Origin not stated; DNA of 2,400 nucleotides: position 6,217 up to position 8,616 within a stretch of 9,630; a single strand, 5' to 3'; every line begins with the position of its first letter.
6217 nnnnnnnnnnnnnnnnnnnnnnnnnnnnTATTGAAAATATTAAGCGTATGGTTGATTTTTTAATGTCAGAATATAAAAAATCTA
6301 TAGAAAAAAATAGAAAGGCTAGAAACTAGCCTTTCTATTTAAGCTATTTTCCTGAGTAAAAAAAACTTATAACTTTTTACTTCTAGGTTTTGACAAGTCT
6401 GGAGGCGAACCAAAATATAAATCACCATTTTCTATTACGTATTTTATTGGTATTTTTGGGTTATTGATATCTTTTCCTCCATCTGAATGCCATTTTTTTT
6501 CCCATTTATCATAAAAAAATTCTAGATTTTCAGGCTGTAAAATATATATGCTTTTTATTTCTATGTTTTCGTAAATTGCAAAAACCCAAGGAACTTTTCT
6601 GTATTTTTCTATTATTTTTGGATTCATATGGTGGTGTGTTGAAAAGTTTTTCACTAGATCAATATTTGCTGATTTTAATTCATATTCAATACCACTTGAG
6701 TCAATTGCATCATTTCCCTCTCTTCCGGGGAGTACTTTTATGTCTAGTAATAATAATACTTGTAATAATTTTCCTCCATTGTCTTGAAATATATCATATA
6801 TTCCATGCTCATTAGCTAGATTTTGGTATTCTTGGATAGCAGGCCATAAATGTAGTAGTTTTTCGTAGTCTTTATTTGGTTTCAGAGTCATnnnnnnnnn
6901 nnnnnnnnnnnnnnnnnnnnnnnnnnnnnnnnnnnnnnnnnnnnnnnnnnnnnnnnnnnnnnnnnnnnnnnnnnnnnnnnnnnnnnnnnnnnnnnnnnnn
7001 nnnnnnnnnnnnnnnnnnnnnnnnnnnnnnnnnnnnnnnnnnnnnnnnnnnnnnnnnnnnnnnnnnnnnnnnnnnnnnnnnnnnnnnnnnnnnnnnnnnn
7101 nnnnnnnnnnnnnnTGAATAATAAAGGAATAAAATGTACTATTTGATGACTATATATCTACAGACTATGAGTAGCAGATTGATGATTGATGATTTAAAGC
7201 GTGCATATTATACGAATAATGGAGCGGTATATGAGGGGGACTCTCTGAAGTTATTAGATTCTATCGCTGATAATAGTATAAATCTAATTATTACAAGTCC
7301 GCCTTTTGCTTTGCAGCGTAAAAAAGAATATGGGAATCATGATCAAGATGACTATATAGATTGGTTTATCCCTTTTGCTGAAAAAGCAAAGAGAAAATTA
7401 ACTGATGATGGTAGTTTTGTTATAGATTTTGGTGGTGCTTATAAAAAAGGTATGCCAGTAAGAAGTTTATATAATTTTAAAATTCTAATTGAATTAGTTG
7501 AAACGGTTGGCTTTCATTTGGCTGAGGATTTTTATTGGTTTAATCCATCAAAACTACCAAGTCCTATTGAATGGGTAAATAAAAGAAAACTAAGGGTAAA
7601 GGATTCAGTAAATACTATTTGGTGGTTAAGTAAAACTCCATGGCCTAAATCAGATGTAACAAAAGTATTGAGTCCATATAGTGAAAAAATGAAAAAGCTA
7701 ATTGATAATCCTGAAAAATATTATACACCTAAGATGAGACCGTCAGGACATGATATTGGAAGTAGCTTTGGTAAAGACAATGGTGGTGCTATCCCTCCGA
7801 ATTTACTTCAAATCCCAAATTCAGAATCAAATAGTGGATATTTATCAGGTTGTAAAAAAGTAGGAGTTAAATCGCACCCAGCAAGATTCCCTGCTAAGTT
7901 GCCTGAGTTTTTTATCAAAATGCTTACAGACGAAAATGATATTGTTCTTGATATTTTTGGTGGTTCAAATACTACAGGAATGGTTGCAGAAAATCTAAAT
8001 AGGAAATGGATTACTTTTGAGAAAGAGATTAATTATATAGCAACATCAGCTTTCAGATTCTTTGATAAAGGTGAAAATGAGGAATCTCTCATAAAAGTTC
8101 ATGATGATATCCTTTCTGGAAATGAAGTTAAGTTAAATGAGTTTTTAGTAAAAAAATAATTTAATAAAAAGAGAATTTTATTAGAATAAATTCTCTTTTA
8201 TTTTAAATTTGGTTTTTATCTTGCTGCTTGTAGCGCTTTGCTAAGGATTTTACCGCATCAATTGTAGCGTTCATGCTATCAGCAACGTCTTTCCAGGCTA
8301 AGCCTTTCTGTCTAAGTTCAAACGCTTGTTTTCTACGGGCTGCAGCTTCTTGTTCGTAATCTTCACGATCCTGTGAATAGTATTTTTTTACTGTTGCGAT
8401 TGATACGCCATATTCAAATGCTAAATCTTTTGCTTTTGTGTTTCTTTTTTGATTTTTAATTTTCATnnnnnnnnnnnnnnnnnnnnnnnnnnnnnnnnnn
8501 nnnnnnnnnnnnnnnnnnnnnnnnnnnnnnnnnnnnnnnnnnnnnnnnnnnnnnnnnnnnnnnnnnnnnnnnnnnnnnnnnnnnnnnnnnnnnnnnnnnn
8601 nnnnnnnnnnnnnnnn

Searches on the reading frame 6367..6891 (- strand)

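Call 4: search_protein_families(library=pfam, proteins=[window:6367-6891:-], max_evalue=0.01)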
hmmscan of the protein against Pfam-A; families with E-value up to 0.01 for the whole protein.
window:6367-6891:- (174 aa): 1 family
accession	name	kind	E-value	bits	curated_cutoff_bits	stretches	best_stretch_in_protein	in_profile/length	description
PF09225.16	Endonuc-PvuII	-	2e-64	216.7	25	1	8-159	2-154/155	Restriction endonuclease PvuII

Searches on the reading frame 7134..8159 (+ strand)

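Call 4: search_protein_families(library=pfam, proteins=[window:7134-8159:+], max_evalue=0.01)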
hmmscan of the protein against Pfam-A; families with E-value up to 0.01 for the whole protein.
window:7134-8159:+ (341 aa): 1 family
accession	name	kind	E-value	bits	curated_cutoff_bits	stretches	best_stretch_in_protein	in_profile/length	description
PF01555.25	N6_N4_Mtase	-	4.5e-46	158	26.7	1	49-304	1-218/221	DNA methylase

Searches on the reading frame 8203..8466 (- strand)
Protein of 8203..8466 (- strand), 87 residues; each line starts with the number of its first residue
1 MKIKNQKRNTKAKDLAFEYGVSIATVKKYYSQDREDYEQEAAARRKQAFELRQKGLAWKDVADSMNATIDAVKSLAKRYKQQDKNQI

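Call 4: search_protein_families(library=pfam, proteins=[window:8203-8466:-], max_evalue=0.01)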
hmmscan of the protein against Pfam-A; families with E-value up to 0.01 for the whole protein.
window:8203-8466:- (87 aa): 6 families
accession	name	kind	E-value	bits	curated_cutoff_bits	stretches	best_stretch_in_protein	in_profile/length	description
PF08281.18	Sigma70_r4_2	-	1e-05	25.5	25.7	1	43-78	13-49/54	Sigma-70, region 4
PF10668.15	Phage_terminase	-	9.2e-05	22.5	22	0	9-40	22-53/67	Phage terminase small subunit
PF02796.21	HTH_7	-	0.0038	17.8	23.8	0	10-31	22-43/45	Helix-turn-helix domain of resolvase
PF15978.11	TnsD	-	0.0039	16.7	32.4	1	5-77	195-266/355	Tn7-like transposition protein D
PF13384.12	HTH_23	-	0.0064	16.7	24.6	0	43-81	5-43/50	Homeodomain-like domain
PF18159.6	S_4TM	-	0.0064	16.3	26.9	1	12-85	54-128/291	SMODS-associating 4TM effector domain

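Call 55: search_protein_families(library=ncbifam, proteins=[window:8203-8466:-], max_evalue=0.01)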
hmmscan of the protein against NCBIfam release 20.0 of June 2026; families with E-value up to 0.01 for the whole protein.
window:8203-8466:- (87 aa): 4 families
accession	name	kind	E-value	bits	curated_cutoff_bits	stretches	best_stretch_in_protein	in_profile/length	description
TIGR02985.1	Sig70_bacteroi1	subfamily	9.2e-05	22.7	126.4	0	43-75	117-150/162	RNA polymerase sigma-70 factor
NF002620.0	PRK02277.1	subfamily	0.0035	17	115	0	46-85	9-48/201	orotate phosphoribosyltransferase-like protein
NF007232.0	PRK09651.1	subfamily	0.0052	16.9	185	0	12-34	139-161/173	RNA polymerase sigma factor FecI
NF009190.0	PRK12538.1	equivalog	0.0093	15.7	303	1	57-85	189-217/233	RNA polymerase sigma factor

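Call 82: search_solved_structures(query=window:8203-8466:-, max_evalue=1, show_alignments=1)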
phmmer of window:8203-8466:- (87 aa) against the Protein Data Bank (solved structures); distinct sequences matched with E-value up to 1: 5.
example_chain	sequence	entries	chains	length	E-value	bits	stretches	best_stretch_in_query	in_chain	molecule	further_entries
8vd6_A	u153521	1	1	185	7.6e-06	29.6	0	41-79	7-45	CAP REPEAT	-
5es2_A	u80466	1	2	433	0.16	15.8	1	9-83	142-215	Uncharacterized protein LPG0634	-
5jg4_A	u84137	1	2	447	0.19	15.6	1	9-83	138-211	effector protein LpiR1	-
5fia_A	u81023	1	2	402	0.21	15.4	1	9-83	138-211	LpiR1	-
9trk_A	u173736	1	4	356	0.67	13.9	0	51-78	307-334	histidine kinase,Gcn4p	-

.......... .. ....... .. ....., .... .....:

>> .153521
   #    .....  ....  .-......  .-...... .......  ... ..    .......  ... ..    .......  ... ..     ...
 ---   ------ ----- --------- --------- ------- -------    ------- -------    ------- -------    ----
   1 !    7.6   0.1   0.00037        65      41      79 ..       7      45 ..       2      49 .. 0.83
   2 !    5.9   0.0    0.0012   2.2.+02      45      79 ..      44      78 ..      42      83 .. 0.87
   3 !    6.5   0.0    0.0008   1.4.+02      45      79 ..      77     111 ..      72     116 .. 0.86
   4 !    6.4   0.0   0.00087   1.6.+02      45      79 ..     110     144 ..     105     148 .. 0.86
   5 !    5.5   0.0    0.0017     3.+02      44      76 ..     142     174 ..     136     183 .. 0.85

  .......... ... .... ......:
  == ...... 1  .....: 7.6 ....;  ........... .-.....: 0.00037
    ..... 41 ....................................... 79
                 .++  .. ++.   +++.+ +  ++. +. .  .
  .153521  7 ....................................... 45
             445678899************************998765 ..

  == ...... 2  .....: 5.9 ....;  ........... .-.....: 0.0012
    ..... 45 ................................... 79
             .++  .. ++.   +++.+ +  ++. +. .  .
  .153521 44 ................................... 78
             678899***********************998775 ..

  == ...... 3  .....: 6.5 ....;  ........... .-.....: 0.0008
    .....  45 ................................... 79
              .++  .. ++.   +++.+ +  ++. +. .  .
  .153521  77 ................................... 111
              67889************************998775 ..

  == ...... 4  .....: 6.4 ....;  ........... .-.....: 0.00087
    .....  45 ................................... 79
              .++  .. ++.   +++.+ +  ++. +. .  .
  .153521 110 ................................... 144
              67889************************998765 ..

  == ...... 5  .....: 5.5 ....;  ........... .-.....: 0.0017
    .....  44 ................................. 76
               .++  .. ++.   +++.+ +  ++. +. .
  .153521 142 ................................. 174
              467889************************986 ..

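Call 90: search_protein_families(library=pfam, alignment_id=A4, max_evalue=0.01)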
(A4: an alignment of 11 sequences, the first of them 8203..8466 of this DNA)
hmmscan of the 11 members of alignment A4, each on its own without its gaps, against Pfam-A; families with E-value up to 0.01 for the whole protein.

A. member 1, window:8203-8466:- (87 aa): 6 families
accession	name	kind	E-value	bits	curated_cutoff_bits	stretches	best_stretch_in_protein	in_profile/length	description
PF08281.18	Sigma70_r4_2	-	1e-05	25.5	25.7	1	43-78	13-49/54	Sigma-70, region 4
PF10668.15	Phage_terminase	-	9.2e-05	22.5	22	0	9-40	22-53/67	Phage terminase small subunit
PF02796.21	HTH_7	-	0.0038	17.8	23.8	0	10-31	22-43/45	Helix-turn-helix domain of resolvase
PF15978.11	TnsD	-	0.0039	16.7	32.4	1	5-77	195-266/355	Tn7-like transposition protein D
PF13384.12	HTH_23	-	0.0064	16.7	24.6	0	43-81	5-43/50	Homeodomain-like domain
PF18159.6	S_4TM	-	0.0064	16.3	26.9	1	12-85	54-128/291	SMODS-associating 4TM effector domain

B. families by the number of members that match (of 11 scanned): 32 families (the first 25 are shown)
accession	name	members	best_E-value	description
PF13384.12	HTH_23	11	6.4e-10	Homeodomain-like domain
PF08281.18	Sigma70_r4_2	10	7.9e-13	Sigma-70, region 4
PF08279.18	HTH_11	9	6.3e-07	HTH domain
PF02796.21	HTH_7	6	5.8e-07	Helix-turn-helix domain of resolvase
PF10668.15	Phage_terminase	5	9.2e-05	Phage terminase small subunit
PF06056.18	Terminase_5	5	0.00063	Putative ATPase subunit of terminase (gpP-like)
PF13518.12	HTH_28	4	6.2e-07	Helix-turn-helix domain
PF01381.28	HTH_3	3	1e-07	Helix-turn-helix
PF07638.17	Sigma70_ECF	3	0.00026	ECF sigma factor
PF15978.11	TnsD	3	0.00042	Tn7-like transposition protein D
PF13412.12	HTH_24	2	5.1e-06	Winged helix-turn-helix DNA-binding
PF04545.22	Sigma70_r4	2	5.4e-06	Sigma-70, region 4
PF00196.25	GerE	2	7.6e-05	Bacterial regulatory proteins, luxR family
PF12728.13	HTH_17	2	0.00061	Helix-turn-helix domain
PF04967.18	HTH_10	2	0.0071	HTH DNA binding domain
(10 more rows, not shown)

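Call 94: predict_structure(protein=window:8203-8466:-)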
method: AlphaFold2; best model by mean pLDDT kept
length: 87 residues; sequences in the alignment: 1
mean_pLDDT: 66.5   pTM: 0.31
mean pLDDT of the five models: 66.5, 66.1, 66.1, 63.8, 61.5
residues with pLDDT >= 90: 0; 70-90: 41; 50-70: 37; < 50: 9
segments of 3 or more residues with pLDDT < 50: 1-7
pLDDT, mean of each block of 10 residues (from residue 1): 46 67 69 58 72 76 77 75 56
secondary structure, 60 per line:
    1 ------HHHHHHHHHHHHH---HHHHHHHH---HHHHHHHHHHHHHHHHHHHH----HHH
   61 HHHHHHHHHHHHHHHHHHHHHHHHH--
elements in order: H7-19 H23-30 H34-53 H58-85
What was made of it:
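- Tried and rejected: The AlphaFold model of the 87-aa HTH protein from a single sequence was poor (pLDDT 66, pTM 0.31; call 94), so no fold search was run.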
